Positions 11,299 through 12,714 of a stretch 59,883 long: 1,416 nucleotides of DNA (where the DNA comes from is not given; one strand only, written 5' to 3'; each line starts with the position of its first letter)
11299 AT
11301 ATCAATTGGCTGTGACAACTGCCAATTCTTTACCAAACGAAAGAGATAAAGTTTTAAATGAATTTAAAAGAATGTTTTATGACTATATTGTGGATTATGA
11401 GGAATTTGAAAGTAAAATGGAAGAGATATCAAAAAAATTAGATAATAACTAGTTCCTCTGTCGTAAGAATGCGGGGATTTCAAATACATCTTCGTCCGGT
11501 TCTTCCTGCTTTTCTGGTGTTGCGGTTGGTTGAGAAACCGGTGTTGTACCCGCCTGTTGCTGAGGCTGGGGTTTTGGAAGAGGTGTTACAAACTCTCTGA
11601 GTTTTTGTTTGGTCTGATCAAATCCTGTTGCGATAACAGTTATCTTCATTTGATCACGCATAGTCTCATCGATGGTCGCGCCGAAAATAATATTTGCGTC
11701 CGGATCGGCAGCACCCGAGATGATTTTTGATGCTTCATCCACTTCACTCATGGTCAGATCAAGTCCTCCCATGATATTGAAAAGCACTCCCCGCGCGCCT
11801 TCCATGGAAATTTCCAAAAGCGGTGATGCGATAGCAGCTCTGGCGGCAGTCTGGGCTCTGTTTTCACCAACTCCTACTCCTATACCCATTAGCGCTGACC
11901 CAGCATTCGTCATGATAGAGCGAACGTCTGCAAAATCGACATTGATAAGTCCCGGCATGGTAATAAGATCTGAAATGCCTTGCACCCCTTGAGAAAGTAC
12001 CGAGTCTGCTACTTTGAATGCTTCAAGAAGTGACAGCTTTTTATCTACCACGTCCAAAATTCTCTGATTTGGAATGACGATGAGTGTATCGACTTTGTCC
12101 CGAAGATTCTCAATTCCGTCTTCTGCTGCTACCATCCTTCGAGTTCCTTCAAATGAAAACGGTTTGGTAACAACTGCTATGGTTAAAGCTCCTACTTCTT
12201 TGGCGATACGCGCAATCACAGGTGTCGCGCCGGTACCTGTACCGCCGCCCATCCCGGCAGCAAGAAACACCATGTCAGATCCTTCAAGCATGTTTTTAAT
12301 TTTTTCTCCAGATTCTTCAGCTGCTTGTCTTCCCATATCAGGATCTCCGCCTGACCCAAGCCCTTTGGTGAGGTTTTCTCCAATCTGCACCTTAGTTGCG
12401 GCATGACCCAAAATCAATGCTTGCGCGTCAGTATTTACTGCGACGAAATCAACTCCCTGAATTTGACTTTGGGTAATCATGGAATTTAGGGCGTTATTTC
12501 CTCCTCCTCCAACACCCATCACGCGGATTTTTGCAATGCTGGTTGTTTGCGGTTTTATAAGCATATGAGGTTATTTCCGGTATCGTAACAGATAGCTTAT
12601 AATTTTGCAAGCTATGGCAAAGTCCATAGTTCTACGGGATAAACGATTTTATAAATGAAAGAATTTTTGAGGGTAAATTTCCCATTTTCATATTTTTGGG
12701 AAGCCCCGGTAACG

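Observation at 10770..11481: Doc toxin-antitoxin cassette inserted at the 3' end of ftsZ, flanked by two copies of the FtsZ C-terminal codons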

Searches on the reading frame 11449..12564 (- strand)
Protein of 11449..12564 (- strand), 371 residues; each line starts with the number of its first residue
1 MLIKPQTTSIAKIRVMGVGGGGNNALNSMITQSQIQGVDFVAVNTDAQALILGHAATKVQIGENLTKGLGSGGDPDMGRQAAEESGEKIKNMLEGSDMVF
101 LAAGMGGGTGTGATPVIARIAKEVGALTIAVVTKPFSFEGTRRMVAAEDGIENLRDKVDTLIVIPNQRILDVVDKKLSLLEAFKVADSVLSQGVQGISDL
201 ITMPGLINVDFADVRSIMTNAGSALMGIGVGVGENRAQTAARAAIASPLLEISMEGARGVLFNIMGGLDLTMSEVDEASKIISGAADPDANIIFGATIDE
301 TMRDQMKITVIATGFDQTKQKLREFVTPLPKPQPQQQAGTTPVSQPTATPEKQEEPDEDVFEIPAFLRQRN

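Call 3: search_protein_families(library=pfam, proteins=[window:11449-12564:-], max_evalue=0.1)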
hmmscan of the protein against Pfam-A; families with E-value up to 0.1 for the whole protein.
window:11449-12564:- (371 aa): 2 families
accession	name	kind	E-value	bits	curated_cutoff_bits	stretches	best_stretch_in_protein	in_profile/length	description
PF00091.31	Tubulin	-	1.6e-49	169.2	33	1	12-173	1-189/190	Tubulin/FtsZ family, GTPase domain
PF12327.13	FtsZ_C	-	1.8e-34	118.3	27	1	222-316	1-95/95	FtsZ family, C-terminal domain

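Call 6: find_related_loci(query=window:11449-12564:-, collection=genome_contigs, flank=5000)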
Query window:11449-12564:- (371 aa) in genome_contigs; peptide patterns used: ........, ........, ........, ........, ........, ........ (x = any residue, [..] = any of these).
600 stretches matched a pattern (row limit reached: there are more); 599 encode a relative of the query (tblastn E <= 1e-3); the best 80 are kept; 80 distinct loci.
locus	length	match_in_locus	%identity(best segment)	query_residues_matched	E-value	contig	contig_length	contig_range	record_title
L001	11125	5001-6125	77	1-371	3e-175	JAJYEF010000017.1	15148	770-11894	MAG: bacterium isolate DBS1-1.bin22 NODE_6769_length_15148_cov_3.171027, whole genome shotgun sequence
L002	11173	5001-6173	73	1-371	6e-168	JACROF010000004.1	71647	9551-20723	MAG: Candidatus Levyibacteriota bacterium isolate NC_groundwater_1954_Pr3_S-0.2um_39_3 scaffold_134669, whole genome sho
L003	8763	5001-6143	77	1-371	2e-162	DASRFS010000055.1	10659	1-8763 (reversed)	MAG TPA_asm: Patescibacteria group bacterium isolate SMAG_U10038 k141_1473645, whole genome shotgun sequence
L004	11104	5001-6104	79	1-371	4e-159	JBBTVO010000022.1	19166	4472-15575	MAG: Patescibacteria group bacterium isolate H51-bin110_1 H51_bin110_1_000000000022, whole genome shotgun sequence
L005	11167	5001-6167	69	1-371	2e-156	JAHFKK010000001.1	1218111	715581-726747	MAG: Candidatus Gottesmanbacteria bacterium isolate nzgw408 NODE_1_length_1218112_cov_6.992134, whole genome shotgun seq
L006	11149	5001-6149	70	1-371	2e-149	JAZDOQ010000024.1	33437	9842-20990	MAG: Candidatus Gottesmanbacteria bacterium isolate MEGAHIT-group-0.784 k141_16505060, whole genome shotgun sequence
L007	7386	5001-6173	69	1-371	7e-149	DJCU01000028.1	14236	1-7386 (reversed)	MAG TPA_asm: Candidatus Gottesmanbacteria bacterium UBA5942 UBA5942_contig_695, whole genome shotgun sequence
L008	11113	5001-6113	72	1-371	2e-144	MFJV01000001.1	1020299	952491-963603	MAG: Candidatus Gottesmanbacteria bacterium RIFCSPLOWO2_01_FULL_43_11b rifcsplowo2_01_scaffold_30, whole genome shotgun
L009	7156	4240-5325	65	1-369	2e-138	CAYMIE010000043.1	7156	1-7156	MAG TPA_asm: uncultured Gammaproteobacteria bacterium isolate SRP050083_co3_380 genome assembly, contig: NODE_12015_leng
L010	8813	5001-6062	65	20-371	3e-137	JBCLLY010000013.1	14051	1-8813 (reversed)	Candidatus Levyibacteriota bacterium isolate SLM_LV1_02b-C10 Node_13_length_14051_cov_42.316075, whole genome shotgun se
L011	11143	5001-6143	63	2-369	7e-135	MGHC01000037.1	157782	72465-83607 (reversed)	MAG: Candidatus Woesebacteria bacterium RIFCSPLOWO2_01_FULL_39_10 rifcsplowo2_01_scaffold_970, whole genome shotgun sequ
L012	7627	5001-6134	63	2-369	2e-134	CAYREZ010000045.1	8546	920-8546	MAG TPA_asm: uncultured Gammaproteobacteria bacterium isolate SRP050083_co1_461 genome assembly, contig: NODE_4186_lengt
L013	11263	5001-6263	59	2-370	3e-134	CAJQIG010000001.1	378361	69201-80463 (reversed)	uncultured Patescibacteria group bacterium isolate 0.2_20180412_Bin_MAXBIN_228_sub_1 genome assembly, contig: c_00000000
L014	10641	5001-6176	59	1-371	4e-131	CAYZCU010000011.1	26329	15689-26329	MAG TPA_asm: uncultured Gammaproteobacteria bacterium isolate SRP278252_co2_842 genome assembly, contig: NODE_3656_lengt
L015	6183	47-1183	58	11-370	9e-130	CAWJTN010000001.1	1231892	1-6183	MAG: Candidatus Roizmanbacteria bacterium isolate MFD04408.bin.1.61 genome assembly, contig: contig_30883, whole genome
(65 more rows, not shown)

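Call 40: search_protein_families(library=pfam, proteins=[L006:6156-6698:+, L006:6856-7377:+, L006:7436-7885:+, L006:7961-8260:+, L006:8825-9490:+, L006:8593-8850:+, L002:6190-6822:+, L002:6922-7767:+], max_evalue=0.01)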
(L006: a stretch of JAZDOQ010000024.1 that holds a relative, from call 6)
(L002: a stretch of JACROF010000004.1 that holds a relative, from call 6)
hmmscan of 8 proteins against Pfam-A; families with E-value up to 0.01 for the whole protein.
L006:6156-6698:+ (180 aa): 1 family
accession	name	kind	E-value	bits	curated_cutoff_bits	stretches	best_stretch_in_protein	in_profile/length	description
PF01327.26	Pep_deformylase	-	9.9e-48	162.1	22.8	1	10-164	2-153/156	Polypeptide deformylase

L006:6856-7377:+ (173 aa): 0 families

L006:7436-7885:+ (149 aa): 1 family
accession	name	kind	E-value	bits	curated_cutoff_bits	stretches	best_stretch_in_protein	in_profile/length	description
PF08713.17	DNA_alkylation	-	6.8e-05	23.1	21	1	55-128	7-78/213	DNA alkylation repair enzyme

L006:7961-8260:+ (99 aa): 1 family
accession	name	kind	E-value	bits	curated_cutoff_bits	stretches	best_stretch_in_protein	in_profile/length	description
PF08713.17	DNA_alkylation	-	1.4e-12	48.2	21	1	7-94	130-213/213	DNA alkylation repair enzyme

L006:8825-9490:+ (221 aa): 0 families

L006:8593-8850:+ (85 aa): 0 families

L002:6190-6822:+ (210 aa): 0 families

L002:6922-7767:+ (281 aa): 1 family
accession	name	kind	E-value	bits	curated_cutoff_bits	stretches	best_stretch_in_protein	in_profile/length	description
PF01063.24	Aminotran_4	-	5.6e-40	138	28.5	1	38-248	8-223/223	Amino-transferase class IV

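Call 41: find_encoding_contigs(protein=window:11449-12564:-, flank=4000, max_places=10)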
Protein window:11449-12564:- (371 aa): 2 contigs read that carry it; 2 places shown.
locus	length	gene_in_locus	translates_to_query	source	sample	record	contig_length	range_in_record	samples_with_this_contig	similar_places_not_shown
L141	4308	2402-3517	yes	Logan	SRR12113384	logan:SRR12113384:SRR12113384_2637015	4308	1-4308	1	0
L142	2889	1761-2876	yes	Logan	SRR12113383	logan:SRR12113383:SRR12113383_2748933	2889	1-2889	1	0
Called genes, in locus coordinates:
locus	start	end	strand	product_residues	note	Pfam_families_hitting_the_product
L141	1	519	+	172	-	?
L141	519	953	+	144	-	-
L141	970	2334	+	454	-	PF14450:FtsA, PF02491:SHS2_FTSA, PF11104:PilM_2 (weak), PF06277:EutA, PF06723:MreB_Mbl (weak), PF14450:FtsA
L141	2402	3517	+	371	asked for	PF00091:Tubulin, PF12327:FtsZ_C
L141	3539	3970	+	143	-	PF01243:PNPOx_N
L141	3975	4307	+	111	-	?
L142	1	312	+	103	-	?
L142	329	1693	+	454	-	PF14450:FtsA, PF02491:SHS2_FTSA, PF11104:PilM_2 (weak), PF06277:EutA, PF06723:MreB_Mbl (weak), PF14450:FtsA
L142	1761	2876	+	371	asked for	PF00091:Tubulin, PF12327:FtsZ_C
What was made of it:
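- Tried and rejected: The empty site was found instead by exact look-up of the FtsZ protein (call 41).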

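Call 63: find_related_loci(query=L007:6306-7328:+, collection=viral_contigs, flank=10000)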
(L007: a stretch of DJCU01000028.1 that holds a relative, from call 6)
Query L007:6306-7328:+ (340 aa) in viral_contigs; peptide patterns used: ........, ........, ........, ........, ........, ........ (x = any residue, [..] = any of these).
6 stretches matched a pattern; 3 encode a relative of the query (tblastn E <= 1e-3); 3 distinct loci.
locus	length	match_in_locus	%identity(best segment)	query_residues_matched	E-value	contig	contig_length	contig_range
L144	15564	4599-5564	68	1-324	1e-151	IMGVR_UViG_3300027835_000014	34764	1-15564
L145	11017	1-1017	47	3-337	2e-93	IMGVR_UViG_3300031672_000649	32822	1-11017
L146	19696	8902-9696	22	25-285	8e-10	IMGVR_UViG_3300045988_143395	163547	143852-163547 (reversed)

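Call 64: find_homologous_proteins(query=L007:6306-7328:+, max_evalue=0.00001)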
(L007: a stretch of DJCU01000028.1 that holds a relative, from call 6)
Query L007:6306-7328:+ (340 aa): 352 proteins with E <= 0.00001 among 1822 candidates; the best 120 are listed.
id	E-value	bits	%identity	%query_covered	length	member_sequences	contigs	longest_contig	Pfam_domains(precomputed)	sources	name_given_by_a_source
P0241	1.9e-224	762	100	100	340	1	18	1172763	PF00589.28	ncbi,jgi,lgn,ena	jgi:site-specific recombinase XerD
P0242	1.2e-182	624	84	99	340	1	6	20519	PF00589.28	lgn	-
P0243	4.2e-175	600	79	99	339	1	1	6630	PF00589.28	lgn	-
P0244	5.9e-173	593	78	99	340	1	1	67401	PF00589.28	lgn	-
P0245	1.2e-172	592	83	94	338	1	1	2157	PF00589.28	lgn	-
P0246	9.8e-171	585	79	100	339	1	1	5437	PF00589.28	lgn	-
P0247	3.0e-168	577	76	99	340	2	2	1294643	PF00589.28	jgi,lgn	jgi:integrase/recombinase XerD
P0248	3.0e-167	574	75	99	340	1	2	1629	PF00589.28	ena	-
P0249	1.0e-166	572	75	99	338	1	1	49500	PF00589.28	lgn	-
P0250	5.4e-165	566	79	94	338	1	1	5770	PF00589.28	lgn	-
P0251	8.3e-163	559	74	99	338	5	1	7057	PF00589.28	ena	-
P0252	1.6e-160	552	76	95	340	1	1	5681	PF00589.28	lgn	-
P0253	9.0e-158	543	70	99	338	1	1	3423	PF00589.28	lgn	-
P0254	3.5e-157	541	73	99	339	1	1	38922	PF00589.28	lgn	-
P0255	2.1e-156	538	70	99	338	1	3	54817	PF00589.28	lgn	-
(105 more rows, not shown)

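Call 67: find_related_loci(query=window:11449-12564:-, collection=viral_contigs, flank=10000)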
Query window:11449-12564:- (371 aa) in viral_contigs; peptide patterns used: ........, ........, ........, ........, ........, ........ (x = any residue, [..] = any of these).
40 stretches matched a pattern; 23 encode a relative of the query (tblastn E <= 1e-3); 23 distinct loci.
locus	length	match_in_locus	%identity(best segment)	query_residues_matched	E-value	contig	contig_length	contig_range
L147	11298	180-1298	58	1-370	4e-125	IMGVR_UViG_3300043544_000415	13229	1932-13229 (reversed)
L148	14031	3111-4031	56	10-317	2e-101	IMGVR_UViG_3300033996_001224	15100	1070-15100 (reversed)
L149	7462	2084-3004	55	10-317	2e-100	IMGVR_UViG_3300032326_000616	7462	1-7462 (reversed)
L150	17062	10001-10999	52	10-341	7e-100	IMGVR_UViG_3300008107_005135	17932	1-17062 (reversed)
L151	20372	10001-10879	55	24-317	7e-96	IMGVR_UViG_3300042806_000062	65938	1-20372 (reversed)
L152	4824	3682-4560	55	24-317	5e-96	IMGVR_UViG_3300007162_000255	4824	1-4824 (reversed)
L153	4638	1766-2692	53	8-317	2e-95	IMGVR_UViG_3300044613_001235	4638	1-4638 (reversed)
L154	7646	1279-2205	53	8-317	3e-95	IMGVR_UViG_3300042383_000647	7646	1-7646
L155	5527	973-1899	53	8-317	6e-95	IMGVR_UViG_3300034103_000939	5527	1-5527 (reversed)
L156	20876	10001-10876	55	24-316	2e-94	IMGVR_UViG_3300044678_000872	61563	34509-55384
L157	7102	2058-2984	52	8-317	1e-93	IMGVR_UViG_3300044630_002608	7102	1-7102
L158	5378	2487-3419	55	6-317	2e-93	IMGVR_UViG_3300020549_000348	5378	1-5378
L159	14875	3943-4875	55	6-317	2e-93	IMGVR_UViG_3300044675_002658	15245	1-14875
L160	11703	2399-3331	55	6-317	2e-93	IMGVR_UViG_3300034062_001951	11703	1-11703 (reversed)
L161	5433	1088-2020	54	6-317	1e-92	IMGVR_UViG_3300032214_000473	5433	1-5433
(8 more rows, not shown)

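Call 71: find_encoding_contigs(protein=P0241, flank=10000, max_places=6)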
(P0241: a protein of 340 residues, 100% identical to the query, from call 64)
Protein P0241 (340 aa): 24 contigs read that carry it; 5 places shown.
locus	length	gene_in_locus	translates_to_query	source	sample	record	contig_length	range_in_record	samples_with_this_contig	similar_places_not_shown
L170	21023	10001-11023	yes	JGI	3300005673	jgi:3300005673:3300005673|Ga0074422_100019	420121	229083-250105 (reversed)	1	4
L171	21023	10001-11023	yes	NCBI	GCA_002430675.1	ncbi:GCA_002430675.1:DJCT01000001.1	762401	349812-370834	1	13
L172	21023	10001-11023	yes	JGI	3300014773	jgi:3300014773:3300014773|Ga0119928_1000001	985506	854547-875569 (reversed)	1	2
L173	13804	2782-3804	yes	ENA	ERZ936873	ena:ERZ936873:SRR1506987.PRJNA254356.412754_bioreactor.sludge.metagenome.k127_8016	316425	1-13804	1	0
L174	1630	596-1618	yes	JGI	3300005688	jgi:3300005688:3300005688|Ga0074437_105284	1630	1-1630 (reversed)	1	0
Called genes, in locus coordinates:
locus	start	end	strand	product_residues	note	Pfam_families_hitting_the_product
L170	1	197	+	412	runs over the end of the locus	PF01041:DegT_DnrJ_EryC1, PF00155:Aminotran_1_2 (weak), PF01041:DegT_DnrJ_EryC1 (weak)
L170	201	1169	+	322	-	PF02674:Colicin_V, PF00188:CAP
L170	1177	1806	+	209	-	PF00753:Lactamase_B, PF19583:ODP (weak)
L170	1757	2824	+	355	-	PF02388:FemAB (weak), PF13480:Acetyltransf_6, PF02388:FemAB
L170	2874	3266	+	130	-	PF01219:DAGK_prokar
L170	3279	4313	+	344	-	PF00953:Glycos_transf_4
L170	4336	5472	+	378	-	PF01098:FTSW_RODA_SPOVE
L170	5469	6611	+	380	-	PF03033:Glyco_transf_28, PF04101:Glyco_tran_28_C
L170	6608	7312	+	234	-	-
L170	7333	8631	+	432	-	PF11104:PilM_2 (faint), PF14450:FtsA (weak), PF02491:SHS2_FTSA, PF06277:EutA (faint), PF06723:MreB_Mbl, PF14450:FtsA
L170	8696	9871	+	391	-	PF00091:Tubulin, PF12327:FtsZ_C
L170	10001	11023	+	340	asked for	PF00589:Phage_integrase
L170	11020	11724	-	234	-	-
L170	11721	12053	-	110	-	-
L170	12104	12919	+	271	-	-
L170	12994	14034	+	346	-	PF05144:Phage_CRI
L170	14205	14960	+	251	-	PF01936:NYN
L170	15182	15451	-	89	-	-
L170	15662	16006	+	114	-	-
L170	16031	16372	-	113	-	-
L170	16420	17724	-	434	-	PF26314:MptA_B_family, PF09594:GT87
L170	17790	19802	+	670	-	PF00293:NUDIX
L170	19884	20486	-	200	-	-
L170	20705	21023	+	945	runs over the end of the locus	PF00133:tRNA-synt_1, PF09334:tRNA-synt_1g, PF08264:Anticodon_1, PF19302:DUF5915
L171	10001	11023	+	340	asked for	PF00589:Phage_integrase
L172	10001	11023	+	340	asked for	PF00589:Phage_integrase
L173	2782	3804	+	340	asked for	PF00589:Phage_integrase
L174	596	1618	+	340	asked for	PF00589:Phage_integrase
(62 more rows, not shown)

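Call 74: search_protein_families(library=ncbifam, proteins=[L007:6306-7328:+], max_evalue=0.01)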
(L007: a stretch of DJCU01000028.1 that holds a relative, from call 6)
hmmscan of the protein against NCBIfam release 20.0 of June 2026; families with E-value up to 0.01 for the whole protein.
L007:6306-7328:+ (340 aa): 10 families
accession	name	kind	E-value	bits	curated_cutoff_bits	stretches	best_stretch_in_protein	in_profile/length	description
NF040815.2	recomb_XerA_Arch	equivalog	6.5e-36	124.2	220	1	16-284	10-261/263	site-specific tyrosine recombinase/integron integrase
TIGR02225.1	recomb_XerD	equivalog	4.2e-31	108.3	329.6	1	6-289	1-287/290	site-specific tyrosine recombinase XerD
NF001399.0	PRK00283.1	subfamily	4.3e-28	98.4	279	1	5-289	9-296/300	tyrosine recombinase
TIGR02224.1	recomb_XerC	equivalog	5e-28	98.3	335.15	1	7-285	2-285/295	tyrosine recombinase XerC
TIGR02249.1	integrase_gron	subfamily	2.3e-21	76.4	265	2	201-281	229-304/315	integron integrase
NF011946.0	PRK15417.1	equivalog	2.4e-14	53.3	435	2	220-280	259-318/337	integron integrase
NF002331.0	PRK01287.1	subfamily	2.7e-12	46.3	371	1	132-290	160-326/365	site-specific tyrosine recombinase XerC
NF003462.0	PRK05084.1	equivalog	8.9e-10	37.8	267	1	142-285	203-352/360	tyrosine recombinase XerS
NF040693.1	recomb_GmtY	equivalog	0.00029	20.2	340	0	102-159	189-243/441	gamma-mobile-trio recombinase GmtY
NF007371.0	PRK09871.1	subfamily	0.0027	17.3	222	1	142-271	33-169/198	tyrosine-type DNA invertase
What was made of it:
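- On Integron cassette: The integrase scores 76.4 bits against a cut-off of 265 for TIGR02249 (call 74).
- On Xer/dif IMEX or dif module: The recombinase is far below all Xer equivalog cut-offs and is encoded inside the element (calls 71, 74).
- Closest known: Xer/dif-exploiting elements. Different: It scores far below the Xer equivalog cut-offs: XerD 108 against 329.6 bits, XerA 124 against 220 (call 74).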

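Call 86: search_dna_similar(query=L007:6306-7328:+, collection=phages, mode=protein, max_rows=8)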
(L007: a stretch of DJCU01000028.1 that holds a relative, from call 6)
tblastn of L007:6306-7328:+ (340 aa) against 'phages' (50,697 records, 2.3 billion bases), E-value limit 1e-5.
Records with a match: 707; places in all: 710; records where one place covers at least 80% of the query: 34.
Best place of each record, by identity: <60% 707.
By first word of the organism name: Mycobacterium 145; Gordonia 131; Streptococcus 120; Bacteriophage 44; Arthrobacter 44; Escherichia 32; Klebsiella 29; Salmonella 23; Yersinia 19; Peduovirus 15; and 36 more.
By host as written in the record: Gordonia terrae 3612 111; Mycobacterium smegmatis mc2 155 96; - 82; Mycobacterium smegmatis mc#155 26; Klebsiella pneumoniae 23; Arthrobacter globiformis NRRL B-2979 SEA 14; Arthrobacter globiformis NRRL B-2979 14; Listeria monocytogenes 13; and 198 more.
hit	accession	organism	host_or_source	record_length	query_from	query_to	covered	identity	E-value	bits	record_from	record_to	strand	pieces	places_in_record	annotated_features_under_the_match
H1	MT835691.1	Bacteriophage sp.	human fecal samples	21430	8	311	89%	25.4%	3e-10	67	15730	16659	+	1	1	record has no annotation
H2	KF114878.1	Leptospira phage vb_LkmZ_Bejolso9-LE1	-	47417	9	322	92%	24.3%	2e-6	56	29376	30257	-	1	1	site-specific recombinase, phage integrase family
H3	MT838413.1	Bacteriophage sp.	human fecal samples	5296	4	290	84%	26.3%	4e-8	61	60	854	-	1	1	record has no annotation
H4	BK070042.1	Bacteriophage sp.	Helicobacter acinonychis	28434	6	276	80%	26.5%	9e-7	57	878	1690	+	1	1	Integrase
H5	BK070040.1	Bacteriophage sp.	Helicobacter acinonychis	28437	6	276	80%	26.5%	9e-7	57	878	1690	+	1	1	Integrase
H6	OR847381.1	Listeria phage LM 4-11-1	Listeria monocytogenes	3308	1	289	85%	24.8%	5e-12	73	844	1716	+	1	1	record has no annotation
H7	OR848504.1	Listeria phage LM 4-14-1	Listeria monocytogenes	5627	1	289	85%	24.8%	5e-12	73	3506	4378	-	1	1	record has no annotation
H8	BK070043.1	Bacteriophage sp.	Helicobacter acinonychis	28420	6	276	80%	26.1%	3e-6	55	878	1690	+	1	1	Hac prophage II orf3: bacteriophage-related integrase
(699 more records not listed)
